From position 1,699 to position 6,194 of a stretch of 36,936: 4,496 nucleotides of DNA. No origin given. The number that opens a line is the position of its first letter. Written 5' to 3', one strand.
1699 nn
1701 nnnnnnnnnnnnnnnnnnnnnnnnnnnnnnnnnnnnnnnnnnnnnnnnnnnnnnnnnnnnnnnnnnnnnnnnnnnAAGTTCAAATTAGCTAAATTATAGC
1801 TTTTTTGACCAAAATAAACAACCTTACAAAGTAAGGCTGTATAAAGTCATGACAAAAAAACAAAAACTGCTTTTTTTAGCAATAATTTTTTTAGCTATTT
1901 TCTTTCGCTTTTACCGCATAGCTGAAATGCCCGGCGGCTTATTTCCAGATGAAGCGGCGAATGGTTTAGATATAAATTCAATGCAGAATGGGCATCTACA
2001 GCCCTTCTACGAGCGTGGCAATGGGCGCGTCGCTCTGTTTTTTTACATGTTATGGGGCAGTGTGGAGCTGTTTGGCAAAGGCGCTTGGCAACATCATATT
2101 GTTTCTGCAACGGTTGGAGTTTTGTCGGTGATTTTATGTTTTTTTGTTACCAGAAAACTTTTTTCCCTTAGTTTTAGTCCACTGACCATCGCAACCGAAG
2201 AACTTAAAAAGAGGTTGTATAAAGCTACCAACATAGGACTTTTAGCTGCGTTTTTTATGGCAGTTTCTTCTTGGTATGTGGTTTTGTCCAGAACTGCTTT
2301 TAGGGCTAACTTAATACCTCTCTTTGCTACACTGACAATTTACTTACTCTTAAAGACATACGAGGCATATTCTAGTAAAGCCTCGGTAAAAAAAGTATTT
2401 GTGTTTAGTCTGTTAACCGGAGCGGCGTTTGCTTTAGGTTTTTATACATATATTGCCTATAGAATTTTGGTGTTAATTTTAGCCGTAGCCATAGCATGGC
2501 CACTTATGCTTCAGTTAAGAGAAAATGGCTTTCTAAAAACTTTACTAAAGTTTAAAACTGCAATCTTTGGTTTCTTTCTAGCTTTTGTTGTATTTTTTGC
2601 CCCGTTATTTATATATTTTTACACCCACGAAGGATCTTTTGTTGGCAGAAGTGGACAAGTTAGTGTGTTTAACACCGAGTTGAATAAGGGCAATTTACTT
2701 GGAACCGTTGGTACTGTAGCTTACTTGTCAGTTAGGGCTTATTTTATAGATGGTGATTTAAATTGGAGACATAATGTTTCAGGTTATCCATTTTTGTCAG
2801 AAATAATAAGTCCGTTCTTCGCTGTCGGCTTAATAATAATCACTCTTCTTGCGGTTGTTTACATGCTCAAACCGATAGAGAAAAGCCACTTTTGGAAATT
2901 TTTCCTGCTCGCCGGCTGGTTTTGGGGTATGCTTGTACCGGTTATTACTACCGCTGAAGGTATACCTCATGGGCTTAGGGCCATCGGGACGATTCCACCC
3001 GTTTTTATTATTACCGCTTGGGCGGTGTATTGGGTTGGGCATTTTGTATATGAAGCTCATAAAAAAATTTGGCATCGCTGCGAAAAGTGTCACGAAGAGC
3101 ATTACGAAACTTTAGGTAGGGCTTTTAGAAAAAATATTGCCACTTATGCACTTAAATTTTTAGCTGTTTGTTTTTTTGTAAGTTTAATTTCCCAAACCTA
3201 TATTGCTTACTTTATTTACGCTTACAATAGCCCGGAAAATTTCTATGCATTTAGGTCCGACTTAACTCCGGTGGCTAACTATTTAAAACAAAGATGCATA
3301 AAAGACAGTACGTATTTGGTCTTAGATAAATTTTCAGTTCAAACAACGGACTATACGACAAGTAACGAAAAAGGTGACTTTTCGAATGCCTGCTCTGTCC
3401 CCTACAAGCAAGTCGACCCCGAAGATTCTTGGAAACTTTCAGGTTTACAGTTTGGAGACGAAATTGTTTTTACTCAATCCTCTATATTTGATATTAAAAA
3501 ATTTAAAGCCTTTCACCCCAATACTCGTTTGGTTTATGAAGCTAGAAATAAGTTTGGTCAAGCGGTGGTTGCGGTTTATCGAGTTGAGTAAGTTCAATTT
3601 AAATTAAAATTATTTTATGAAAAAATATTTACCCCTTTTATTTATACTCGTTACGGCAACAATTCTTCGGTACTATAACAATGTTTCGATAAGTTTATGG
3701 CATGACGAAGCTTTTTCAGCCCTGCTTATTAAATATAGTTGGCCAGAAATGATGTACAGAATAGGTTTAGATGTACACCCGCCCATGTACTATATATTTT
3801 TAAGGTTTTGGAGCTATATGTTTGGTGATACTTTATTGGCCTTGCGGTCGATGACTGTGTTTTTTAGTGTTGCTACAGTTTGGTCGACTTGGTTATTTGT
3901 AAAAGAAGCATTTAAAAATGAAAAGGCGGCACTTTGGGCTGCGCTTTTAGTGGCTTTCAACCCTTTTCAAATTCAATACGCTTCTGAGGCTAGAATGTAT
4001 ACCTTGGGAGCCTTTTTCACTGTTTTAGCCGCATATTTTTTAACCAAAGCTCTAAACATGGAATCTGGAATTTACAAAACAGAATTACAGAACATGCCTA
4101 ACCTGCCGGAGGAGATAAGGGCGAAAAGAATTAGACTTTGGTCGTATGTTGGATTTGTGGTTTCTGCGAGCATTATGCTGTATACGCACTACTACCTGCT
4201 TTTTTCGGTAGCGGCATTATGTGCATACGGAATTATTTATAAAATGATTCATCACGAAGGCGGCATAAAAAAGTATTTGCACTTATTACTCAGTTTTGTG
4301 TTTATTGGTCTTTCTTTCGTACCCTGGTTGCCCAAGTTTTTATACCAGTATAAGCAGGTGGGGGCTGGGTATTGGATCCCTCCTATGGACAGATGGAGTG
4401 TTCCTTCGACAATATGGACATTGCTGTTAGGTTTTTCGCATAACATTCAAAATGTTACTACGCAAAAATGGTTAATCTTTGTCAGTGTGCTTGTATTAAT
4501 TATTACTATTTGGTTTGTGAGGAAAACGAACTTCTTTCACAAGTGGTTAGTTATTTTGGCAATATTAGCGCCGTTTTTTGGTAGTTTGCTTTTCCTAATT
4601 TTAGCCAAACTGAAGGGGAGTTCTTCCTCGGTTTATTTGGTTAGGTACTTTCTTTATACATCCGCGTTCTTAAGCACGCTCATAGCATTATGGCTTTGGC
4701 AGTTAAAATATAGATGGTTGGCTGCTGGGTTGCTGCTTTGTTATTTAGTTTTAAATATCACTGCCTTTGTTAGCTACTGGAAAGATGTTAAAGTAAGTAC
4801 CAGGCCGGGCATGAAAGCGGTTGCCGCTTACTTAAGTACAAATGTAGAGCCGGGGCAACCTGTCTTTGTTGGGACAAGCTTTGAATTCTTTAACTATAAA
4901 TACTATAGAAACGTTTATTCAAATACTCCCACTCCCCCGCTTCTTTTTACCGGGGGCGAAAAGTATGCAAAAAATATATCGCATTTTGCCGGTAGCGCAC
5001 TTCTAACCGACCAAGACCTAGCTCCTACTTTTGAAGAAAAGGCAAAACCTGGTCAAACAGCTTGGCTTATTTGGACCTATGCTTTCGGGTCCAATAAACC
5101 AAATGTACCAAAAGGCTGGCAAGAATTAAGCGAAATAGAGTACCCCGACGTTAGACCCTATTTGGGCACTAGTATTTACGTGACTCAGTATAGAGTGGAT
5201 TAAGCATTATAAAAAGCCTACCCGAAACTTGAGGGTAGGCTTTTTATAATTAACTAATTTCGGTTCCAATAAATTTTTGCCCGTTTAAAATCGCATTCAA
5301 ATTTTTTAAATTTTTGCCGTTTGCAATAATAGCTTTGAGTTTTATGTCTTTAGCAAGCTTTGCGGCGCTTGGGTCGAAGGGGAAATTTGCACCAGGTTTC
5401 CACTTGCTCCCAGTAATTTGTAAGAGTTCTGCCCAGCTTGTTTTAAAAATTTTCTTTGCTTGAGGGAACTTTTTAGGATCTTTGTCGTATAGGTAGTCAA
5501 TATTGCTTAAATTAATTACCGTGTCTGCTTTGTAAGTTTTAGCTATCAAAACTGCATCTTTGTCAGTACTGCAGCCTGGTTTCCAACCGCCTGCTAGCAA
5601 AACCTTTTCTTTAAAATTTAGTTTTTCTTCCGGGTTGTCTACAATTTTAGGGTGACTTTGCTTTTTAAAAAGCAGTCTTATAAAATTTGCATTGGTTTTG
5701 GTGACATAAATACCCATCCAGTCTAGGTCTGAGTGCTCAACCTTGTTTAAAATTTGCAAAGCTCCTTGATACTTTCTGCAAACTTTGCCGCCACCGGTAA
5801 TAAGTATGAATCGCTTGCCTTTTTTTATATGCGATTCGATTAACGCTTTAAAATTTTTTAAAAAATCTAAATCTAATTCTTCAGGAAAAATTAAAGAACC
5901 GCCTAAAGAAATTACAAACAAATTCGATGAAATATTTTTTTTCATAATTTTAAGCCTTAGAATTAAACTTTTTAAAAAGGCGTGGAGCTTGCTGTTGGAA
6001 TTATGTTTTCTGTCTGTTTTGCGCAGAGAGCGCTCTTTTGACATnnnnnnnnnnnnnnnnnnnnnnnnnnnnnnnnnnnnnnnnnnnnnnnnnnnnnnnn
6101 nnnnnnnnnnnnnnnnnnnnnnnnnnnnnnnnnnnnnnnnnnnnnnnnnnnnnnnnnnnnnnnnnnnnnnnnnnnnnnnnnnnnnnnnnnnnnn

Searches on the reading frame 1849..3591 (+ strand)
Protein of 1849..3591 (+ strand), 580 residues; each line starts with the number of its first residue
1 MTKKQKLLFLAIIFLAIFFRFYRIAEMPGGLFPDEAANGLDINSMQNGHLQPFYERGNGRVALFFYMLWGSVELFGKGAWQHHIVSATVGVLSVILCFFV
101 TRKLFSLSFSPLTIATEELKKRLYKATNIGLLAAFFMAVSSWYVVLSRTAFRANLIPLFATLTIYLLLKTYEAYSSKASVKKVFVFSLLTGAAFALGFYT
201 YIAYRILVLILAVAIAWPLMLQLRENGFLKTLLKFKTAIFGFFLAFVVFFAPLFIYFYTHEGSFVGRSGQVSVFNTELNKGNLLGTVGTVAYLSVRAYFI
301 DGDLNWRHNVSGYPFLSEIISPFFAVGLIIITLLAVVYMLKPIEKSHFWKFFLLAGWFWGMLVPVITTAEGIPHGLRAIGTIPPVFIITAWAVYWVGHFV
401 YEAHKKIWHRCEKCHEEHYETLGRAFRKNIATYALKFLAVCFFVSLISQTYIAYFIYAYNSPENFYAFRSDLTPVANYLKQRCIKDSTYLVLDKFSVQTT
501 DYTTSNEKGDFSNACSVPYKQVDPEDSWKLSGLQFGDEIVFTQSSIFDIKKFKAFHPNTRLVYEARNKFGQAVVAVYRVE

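Call 20: search_protein_families(library=pfam, proteins=[window:1849-3591:+], max_evalue=0.001)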
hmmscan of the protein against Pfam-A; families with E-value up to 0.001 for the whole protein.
window:1849-3591:+ (580 aa): 1 family
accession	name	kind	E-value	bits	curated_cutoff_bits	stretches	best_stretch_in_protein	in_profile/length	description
PF13231.12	PMT_2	-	0.00034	21.3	26.1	0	63-106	5-48/160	Dolichyl-phosphate-mannose-protein mannosyltransferase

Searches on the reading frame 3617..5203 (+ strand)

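Call 20: search_protein_families(library=pfam, proteins=[window:3617-5203:+], max_evalue=0.001)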
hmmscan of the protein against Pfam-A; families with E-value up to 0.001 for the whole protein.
window:3617-5203:+ (528 aa): 1 family
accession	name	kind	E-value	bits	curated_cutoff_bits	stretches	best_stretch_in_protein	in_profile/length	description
PF13231.12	PMT_2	-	8.8e-10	39.5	26.1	1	54-149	2-96/160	Dolichyl-phosphate-mannose-protein mannosyltransferase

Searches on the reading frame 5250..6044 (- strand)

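Call 20: search_protein_families(library=pfam, proteins=[window:5250-6044:-], max_evalue=0.001)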
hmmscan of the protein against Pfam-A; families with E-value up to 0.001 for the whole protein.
window:5250-6044:- (264 aa): 1 family
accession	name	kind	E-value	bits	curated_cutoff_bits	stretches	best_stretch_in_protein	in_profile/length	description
PF00696.33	AA_kinase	-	6.4e-24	85.4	24.9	1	42-242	2-234/234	Amino acid kinase family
